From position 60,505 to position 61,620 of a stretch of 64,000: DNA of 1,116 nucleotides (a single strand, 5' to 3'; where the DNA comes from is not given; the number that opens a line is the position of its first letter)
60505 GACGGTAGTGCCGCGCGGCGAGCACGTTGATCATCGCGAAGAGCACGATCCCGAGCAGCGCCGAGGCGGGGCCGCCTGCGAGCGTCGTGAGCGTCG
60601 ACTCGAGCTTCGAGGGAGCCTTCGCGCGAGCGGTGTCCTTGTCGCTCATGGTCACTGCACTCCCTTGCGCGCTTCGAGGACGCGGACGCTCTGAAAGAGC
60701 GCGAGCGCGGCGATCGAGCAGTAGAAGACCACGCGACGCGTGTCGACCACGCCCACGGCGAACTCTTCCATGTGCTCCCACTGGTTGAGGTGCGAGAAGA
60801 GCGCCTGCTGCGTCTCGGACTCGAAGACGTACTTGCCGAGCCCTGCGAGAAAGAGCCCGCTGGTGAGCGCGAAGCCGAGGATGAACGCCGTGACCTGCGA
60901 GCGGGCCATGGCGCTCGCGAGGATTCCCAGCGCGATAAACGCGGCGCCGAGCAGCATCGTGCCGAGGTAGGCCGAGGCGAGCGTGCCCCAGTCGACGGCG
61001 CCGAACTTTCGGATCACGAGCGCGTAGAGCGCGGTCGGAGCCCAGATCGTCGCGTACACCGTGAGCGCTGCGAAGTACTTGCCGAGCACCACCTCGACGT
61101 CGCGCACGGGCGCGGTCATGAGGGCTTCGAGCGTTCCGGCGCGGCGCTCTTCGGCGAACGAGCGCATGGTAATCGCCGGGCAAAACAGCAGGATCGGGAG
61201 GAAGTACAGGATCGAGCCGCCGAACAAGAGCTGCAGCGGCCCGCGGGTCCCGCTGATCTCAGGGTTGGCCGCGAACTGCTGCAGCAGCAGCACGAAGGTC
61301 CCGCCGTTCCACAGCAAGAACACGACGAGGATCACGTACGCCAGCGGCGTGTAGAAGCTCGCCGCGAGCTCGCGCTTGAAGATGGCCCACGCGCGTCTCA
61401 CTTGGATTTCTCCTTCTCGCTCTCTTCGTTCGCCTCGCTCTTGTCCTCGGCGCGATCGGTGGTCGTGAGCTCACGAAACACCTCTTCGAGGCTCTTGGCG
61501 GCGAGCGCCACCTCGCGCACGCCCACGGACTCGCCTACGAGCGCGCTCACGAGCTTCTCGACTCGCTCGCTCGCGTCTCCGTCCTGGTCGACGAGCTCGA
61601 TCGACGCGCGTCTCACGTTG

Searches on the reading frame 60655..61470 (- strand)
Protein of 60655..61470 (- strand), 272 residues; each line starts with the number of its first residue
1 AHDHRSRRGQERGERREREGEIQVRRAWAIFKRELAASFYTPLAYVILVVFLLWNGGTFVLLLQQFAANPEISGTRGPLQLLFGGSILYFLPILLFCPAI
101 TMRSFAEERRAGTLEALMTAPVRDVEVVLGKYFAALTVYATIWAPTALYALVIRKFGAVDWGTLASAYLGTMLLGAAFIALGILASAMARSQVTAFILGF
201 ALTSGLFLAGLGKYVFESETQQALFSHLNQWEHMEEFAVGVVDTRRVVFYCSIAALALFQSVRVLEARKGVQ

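Call 58: search_protein_families(library=pfam, proteins=[window:60655-61470:-], max_evalue=0.001)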
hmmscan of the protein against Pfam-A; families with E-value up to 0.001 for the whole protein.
window:60655-61470:- (272 aa): 5 families
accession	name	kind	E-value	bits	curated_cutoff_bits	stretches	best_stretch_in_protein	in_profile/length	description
PF12679.13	ABC2_membrane_2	-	3.1e-14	53.4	27.2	1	28-203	1-192/283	ABC-2 family transporter protein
PF12698.13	ABC2_membrane_3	-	1.7e-12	47.6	31.6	1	82-212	164-288/347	ABC-2 family transporter protein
PF12730.13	ABC2_membrane_4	-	9.8e-10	39.1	27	1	48-203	19-176/179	ABC-2 family transporter protein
PF13346.12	ABC2_membrane_5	-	1.1e-06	28.8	25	1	89-205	38-159/205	ABC-2 family transporter protein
PF01061.29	ABC2_membrane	-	2.6e-06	27.6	26.9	1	30-209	17-176/211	ABC-2 type transporter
